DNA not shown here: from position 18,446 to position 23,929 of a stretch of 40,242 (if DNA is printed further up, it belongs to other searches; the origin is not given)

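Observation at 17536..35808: An ~18 kb LacI-headed Gram-positive PUL-like gene string in which giant uncharacterised lipoproteins occupy the place of surface glycan-binding proteins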

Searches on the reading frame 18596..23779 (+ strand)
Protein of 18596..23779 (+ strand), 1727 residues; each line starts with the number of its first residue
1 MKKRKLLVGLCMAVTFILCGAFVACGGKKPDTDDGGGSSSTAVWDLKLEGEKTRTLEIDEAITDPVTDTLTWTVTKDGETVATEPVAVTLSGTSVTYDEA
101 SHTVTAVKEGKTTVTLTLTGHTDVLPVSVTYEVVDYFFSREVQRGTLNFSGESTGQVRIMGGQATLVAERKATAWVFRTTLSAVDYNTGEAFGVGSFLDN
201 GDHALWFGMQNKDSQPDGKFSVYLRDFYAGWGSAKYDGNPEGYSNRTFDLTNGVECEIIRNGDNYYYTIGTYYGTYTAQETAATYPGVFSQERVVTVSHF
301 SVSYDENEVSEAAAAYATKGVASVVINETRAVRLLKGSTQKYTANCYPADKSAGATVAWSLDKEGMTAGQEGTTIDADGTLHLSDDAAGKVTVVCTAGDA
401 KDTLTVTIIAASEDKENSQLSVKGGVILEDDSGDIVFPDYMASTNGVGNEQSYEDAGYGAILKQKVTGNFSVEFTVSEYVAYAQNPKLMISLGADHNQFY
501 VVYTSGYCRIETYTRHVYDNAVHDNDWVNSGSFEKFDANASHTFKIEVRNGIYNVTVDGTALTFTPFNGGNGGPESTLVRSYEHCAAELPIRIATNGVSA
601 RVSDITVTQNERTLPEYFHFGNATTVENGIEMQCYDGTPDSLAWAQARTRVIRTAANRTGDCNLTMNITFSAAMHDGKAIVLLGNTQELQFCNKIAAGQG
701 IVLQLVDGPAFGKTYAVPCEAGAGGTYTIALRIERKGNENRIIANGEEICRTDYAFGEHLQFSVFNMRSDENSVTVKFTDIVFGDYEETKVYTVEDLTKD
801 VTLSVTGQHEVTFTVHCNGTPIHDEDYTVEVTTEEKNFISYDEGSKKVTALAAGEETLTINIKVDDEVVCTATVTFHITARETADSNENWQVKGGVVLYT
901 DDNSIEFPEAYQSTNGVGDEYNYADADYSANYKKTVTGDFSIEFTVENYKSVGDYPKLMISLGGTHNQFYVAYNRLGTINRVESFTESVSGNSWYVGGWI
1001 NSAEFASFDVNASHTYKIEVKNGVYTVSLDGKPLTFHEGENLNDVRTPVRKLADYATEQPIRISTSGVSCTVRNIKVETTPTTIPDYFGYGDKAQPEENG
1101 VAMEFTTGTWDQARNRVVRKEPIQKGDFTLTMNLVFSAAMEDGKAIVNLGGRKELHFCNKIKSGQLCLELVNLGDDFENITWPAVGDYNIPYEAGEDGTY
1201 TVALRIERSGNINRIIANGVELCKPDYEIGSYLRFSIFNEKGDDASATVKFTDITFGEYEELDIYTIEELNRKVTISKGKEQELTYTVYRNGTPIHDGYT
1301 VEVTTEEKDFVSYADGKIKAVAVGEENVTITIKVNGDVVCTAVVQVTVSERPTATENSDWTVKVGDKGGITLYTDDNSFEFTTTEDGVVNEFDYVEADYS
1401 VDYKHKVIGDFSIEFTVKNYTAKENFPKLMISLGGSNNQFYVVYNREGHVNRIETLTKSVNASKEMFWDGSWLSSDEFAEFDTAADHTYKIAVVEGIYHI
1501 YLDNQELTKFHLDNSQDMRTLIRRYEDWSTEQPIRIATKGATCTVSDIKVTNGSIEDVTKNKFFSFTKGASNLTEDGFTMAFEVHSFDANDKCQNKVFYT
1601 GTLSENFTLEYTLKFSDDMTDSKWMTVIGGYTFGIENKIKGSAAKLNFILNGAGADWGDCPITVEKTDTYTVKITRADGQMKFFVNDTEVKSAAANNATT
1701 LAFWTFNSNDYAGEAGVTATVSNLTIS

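Call 4: search_protein_families(library=pfam, proteins=[window:18596-23779:+], max_evalue=0.01)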
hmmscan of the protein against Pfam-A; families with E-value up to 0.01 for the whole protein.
window:18596-23779:+ (1727 aa): 1 family
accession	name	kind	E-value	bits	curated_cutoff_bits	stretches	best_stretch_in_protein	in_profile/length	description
PF18612.7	Bac_A_amyl_C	-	0.0016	18.6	25.9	0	746-787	7-45/69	Bacterial Alpha amylase C-terminal domain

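Call 9: search_solved_structures(query=window:18596-23779:+, max_evalue=1, show_alignments=2)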
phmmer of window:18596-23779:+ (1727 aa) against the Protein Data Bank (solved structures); distinct sequences matched with E-value up to 1: 0.

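Call 11: find_homologous_proteins(query=window:18596-23779:+)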
Query window:18596-23779:+ (1727 aa): 18 proteins with E <= 0.001 among 8000 candidates.
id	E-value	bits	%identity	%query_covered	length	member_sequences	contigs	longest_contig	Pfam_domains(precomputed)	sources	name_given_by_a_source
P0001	0.0e+0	2822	76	96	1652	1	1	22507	PF02368.25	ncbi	-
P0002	0.0e+0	1043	39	48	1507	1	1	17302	PF02368.25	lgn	-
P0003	1.2e-255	870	37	72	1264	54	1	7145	-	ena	-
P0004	2.8e-231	789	40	71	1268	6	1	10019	-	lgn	-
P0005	9.6e-228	777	37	72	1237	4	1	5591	PF02368.25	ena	-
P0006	6.0e-222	758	37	67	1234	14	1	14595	-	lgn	-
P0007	1.1e-215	737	36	73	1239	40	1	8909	PF22963.4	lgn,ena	-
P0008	6.3e-187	642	42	44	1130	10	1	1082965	-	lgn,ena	-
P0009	6.3e-173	596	39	46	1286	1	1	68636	PF02368.25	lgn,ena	-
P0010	2.4e-167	577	41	47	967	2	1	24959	-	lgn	-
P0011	1.5e-158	548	42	43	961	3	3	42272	-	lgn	-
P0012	1.5e-156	541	33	64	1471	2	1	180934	-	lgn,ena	-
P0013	2.2e-152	528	33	55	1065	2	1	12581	-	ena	-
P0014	8.3e-152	526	32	64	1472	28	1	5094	-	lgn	-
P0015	1.0e-147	512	32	64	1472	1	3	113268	-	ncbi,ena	-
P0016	1.1e-136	475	32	67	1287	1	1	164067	-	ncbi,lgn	-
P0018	5.2e-90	321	27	22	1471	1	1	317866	-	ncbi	-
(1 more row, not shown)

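Call 13: find_encoding_contigs(protein=P0001, flank=10000, max_places=3)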
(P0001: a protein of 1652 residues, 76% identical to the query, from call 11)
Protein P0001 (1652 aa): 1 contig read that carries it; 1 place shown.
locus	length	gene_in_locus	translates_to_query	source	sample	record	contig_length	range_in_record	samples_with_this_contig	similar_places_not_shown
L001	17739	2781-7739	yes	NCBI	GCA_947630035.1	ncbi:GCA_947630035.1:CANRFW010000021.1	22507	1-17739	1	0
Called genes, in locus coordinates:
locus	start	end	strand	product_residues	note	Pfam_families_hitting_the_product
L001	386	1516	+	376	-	PF02065:Melibiase (weak), PF16499:Melibiase_2, PF17801:Melibiase_C (weak)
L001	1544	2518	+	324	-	PF00356:LacI, PF00532:Peripla_BP_1, PF13407:Peripla_BP_4, PF13377:Peripla_BP_3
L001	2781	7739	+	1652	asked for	PF02368:Big_2 (faint)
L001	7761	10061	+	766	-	PF02368:Big_2 (faint)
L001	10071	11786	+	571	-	PF04616:Glyco_hydro_43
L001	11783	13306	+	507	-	PF01547:SBP_bac_1, PF13416:SBP_bac_8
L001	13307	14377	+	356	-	PF00528:BPD_transp_1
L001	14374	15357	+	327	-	PF00528:BPD_transp_1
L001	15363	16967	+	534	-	PF00005:ABC_tran, PF17912:OB_MalK (faint), PF08402:TOBE_2 (weak)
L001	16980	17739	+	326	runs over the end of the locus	PF13472:Lipase_GDSL_2 (weak)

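Call 65: search_protein_families(library=ncbifam, proteins=[window:18596-23779:+], max_evalue=0.001)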
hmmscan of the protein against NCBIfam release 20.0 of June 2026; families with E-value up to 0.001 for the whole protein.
window:18596-23779:+ (1727 aa): 0 families

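Call 81: find_encoding_contigs(protein=P0016, flank=10000, max_places=1)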
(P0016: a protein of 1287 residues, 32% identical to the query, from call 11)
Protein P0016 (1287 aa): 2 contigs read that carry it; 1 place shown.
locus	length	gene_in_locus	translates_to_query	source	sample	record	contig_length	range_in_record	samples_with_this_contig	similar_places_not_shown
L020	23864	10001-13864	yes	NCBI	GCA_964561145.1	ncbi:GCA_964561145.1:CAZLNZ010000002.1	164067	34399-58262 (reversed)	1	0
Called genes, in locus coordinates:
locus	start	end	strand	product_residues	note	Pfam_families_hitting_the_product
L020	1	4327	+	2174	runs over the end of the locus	-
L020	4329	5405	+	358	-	PF00079:Serpin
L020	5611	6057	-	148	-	PF00583:Acetyltransf_1, PF13673:Acetyltransf_10 (weak), PF13527:Acetyltransf_9, PF13508:Acetyltransf_7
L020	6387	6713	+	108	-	PF00686:CBM_20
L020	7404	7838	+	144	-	PF09719:C_GCAxxG_C_C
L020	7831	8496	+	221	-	PF00561:Abhydrolase_1, PF12146:Hydrolase_4, PF12697:Abhydrolase_6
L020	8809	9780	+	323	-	PF00356:LacI, PF13407:Peripla_BP_4 (weak), PF13377:Peripla_BP_3 (weak)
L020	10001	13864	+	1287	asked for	-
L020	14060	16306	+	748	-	PF02368:Big_2 (faint)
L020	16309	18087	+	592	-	PF04616:Glyco_hydro_43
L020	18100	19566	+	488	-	PF01547:SBP_bac_1, PF13416:SBP_bac_8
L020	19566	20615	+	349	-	PF00528:BPD_transp_1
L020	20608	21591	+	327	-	PF00528:BPD_transp_1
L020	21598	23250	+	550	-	PF00005:ABC_tran, PF02463:SMC_N (faint), PF08402:TOBE_2 (faint)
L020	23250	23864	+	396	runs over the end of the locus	PF13472:Lipase_GDSL_2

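Call 82: find_encoding_contigs(protein=P0018, flank=10000, max_places=1)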
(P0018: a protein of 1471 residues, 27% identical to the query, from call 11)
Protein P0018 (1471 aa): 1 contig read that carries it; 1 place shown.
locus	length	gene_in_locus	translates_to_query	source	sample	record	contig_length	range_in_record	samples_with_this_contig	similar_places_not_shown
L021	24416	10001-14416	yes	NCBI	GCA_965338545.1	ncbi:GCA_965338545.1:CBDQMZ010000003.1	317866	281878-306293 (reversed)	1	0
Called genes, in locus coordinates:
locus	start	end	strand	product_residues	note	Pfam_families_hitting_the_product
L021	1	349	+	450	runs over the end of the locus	-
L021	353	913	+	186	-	-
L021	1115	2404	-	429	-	PF01225:Mur_ligase, PF08245:Mur_ligase_M, PF02875:Mur_ligase_C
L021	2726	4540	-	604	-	PF13347:MFS_2, PF07690:MFS_1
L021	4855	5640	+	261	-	-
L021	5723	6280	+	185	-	PF09234:DUF1963 (weak)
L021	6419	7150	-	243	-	PF04298:Zn_peptidase_2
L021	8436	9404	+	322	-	PF00356:LacI, PF00532:Peripla_BP_1 (weak), PF13377:Peripla_BP_3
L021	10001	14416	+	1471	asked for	-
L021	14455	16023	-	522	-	PF00239:Resolvase, PF07508:Recombinase, PF13408:Zn_ribbon_recom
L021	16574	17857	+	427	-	PF13173:AAA_14, PF13635:DUF4143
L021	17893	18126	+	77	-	-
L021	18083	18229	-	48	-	-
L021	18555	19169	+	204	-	PF13306:LRR_5, PF13855:LRR_8 (faint), PF13306:LRR_5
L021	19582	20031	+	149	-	PF00383:dCMP_cyt_deam_1, PF14437:MafB19-deam, PF14439:Bd3614-deam (weak)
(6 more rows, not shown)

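Call 83: find_encoding_contigs(protein=P0015, flank=10000, max_places=1)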
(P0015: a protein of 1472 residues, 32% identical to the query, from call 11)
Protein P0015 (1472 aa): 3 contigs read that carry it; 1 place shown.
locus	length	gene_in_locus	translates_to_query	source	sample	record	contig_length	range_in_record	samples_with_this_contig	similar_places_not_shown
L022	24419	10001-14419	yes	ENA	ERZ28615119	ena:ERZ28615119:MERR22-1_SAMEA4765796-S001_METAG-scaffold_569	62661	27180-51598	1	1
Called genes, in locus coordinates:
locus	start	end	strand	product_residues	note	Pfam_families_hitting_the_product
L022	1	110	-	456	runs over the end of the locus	-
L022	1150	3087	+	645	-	-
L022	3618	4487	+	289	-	PF24838:8xMP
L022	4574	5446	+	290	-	PF00294:PfkB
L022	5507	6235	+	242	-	PF00657:Lipase_GDSL, PF13472:Lipase_GDSL_2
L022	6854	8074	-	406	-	PF00041:fn3 (weak), PF13350:Y_phosphatase3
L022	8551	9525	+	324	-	PF00356:LacI, PF00532:Peripla_BP_1 (weak), PF13407:Peripla_BP_4, PF13377:Peripla_BP_3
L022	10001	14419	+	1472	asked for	-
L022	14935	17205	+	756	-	PF02368:Big_2 (weak)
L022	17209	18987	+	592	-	PF04616:Glyco_hydro_43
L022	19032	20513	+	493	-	PF01547:SBP_bac_1, PF13416:SBP_bac_8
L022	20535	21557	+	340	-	PF00528:BPD_transp_1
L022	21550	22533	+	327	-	PF00528:BPD_transp_1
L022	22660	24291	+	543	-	PF00005:ABC_tran, PF17912:OB_MalK (faint), PF08402:TOBE_2 (weak)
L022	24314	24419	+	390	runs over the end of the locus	PF13472:Lipase_GDSL_2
